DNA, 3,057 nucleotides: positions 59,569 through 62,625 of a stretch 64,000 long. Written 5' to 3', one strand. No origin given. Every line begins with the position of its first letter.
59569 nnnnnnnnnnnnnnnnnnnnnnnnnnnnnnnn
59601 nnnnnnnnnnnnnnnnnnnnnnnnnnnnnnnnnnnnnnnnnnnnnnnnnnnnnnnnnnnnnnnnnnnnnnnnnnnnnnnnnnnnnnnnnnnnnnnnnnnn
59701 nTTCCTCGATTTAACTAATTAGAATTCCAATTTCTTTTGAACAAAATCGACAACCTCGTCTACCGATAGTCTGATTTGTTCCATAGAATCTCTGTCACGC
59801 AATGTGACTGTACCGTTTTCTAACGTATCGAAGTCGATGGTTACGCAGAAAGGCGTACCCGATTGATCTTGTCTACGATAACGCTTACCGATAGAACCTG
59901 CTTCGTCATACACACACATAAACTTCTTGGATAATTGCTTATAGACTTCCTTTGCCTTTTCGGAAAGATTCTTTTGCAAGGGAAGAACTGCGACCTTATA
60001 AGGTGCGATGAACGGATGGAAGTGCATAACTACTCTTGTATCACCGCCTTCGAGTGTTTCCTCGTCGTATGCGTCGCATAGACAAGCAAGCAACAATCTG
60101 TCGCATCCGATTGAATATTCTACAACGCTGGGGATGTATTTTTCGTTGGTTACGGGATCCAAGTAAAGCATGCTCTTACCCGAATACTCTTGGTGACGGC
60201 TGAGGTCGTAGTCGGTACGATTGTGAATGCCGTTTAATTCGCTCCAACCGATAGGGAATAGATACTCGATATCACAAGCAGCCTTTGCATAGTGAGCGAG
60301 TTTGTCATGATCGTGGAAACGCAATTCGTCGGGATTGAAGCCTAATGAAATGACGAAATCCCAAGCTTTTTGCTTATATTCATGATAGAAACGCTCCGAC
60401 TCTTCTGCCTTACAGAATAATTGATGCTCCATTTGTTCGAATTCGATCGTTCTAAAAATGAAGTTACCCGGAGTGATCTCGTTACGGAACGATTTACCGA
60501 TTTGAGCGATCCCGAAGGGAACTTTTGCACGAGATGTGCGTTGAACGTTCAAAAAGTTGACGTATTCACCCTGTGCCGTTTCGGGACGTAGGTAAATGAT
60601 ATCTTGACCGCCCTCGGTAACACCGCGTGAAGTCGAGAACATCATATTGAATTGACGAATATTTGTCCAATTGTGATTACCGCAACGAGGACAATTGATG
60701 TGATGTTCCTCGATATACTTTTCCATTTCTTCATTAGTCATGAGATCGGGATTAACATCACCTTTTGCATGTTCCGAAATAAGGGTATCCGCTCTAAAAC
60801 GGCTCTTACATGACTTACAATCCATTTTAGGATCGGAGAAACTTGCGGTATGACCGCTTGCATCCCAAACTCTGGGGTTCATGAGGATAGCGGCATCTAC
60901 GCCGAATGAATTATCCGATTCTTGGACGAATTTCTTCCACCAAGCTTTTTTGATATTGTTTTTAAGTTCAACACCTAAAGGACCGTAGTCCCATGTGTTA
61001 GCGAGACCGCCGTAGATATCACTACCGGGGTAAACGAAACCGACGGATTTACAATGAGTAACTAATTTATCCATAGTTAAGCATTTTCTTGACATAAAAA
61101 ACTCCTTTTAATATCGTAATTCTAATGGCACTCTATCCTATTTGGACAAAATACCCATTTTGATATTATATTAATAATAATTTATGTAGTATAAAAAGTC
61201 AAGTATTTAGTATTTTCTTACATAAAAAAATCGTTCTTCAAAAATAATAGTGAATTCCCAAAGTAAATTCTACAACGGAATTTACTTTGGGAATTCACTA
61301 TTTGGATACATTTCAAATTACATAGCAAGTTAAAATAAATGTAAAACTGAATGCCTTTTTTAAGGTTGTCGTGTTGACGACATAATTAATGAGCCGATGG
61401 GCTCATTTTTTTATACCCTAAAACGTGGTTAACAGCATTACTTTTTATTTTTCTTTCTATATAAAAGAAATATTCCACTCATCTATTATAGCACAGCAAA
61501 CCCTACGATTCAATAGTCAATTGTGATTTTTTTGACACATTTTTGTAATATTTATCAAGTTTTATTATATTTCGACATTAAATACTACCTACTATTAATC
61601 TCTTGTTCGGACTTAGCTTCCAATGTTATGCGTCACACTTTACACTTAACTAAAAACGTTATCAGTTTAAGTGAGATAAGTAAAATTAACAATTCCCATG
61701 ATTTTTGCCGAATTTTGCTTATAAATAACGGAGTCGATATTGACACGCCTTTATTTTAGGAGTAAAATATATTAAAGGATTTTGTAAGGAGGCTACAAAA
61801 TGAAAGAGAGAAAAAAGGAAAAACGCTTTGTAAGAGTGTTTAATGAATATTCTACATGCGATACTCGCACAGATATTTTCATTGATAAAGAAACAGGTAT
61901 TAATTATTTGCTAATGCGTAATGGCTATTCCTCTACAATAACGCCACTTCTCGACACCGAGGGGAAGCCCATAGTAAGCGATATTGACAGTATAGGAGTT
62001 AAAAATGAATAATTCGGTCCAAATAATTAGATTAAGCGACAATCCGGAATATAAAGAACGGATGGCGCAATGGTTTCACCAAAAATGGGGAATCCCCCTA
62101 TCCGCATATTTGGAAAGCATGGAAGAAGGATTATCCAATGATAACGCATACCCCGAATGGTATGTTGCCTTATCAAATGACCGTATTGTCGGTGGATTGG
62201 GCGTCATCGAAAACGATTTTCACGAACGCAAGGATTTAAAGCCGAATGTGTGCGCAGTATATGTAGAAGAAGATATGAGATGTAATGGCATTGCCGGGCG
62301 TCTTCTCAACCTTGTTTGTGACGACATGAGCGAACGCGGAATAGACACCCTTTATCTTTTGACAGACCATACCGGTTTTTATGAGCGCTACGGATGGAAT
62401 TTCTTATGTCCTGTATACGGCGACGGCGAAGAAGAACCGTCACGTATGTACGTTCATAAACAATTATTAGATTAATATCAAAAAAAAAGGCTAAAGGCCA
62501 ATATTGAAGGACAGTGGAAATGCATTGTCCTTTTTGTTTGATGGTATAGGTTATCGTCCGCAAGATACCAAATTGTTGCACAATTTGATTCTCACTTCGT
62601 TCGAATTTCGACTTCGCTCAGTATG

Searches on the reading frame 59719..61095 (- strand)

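Call 19: search_protein_families(library=pfam, proteins=[window:59719-61095:-], max_evalue=0.001)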
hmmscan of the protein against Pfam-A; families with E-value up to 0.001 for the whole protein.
window:59719-61095:- (458 aa): 2 families
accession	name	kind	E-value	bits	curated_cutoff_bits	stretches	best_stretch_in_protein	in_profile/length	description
PF03129.25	HGTP_anticodon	-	7.4e-27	93.8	21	1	367-455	1-94/94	Anticodon binding domain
PF00587.30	tRNA-synt_2b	-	1.6e-08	35.2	29.3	1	164-339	8-176/179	tRNA synthetase class II core domain (G, H, P, S and T)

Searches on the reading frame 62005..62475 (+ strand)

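Call 19: search_protein_families(library=pfam, proteins=[window:62005-62475:+], max_evalue=0.001)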
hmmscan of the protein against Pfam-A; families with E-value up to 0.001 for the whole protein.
window:62005-62475:+ (156 aa): 4 families
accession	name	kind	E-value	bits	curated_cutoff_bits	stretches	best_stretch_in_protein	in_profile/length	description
PF00583.31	Acetyltransf_1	-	1.2e-10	42.1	20.7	1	20-131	4-116/116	Acetyltransferase (GNAT) family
PF13508.13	Acetyltransf_7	-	1e-09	39.1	27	1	51-131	4-82/84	Acetyltransferase (GNAT) domain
PF13527.13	Acetyltransf_9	-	5.8e-09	36.5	25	1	43-132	38-125/127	Acetyltransferase (GNAT) domain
PF13673.13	Acetyltransf_10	-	5.7e-06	26.8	23.6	1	37-133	20-109/128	Acetyltransferase (GNAT) domain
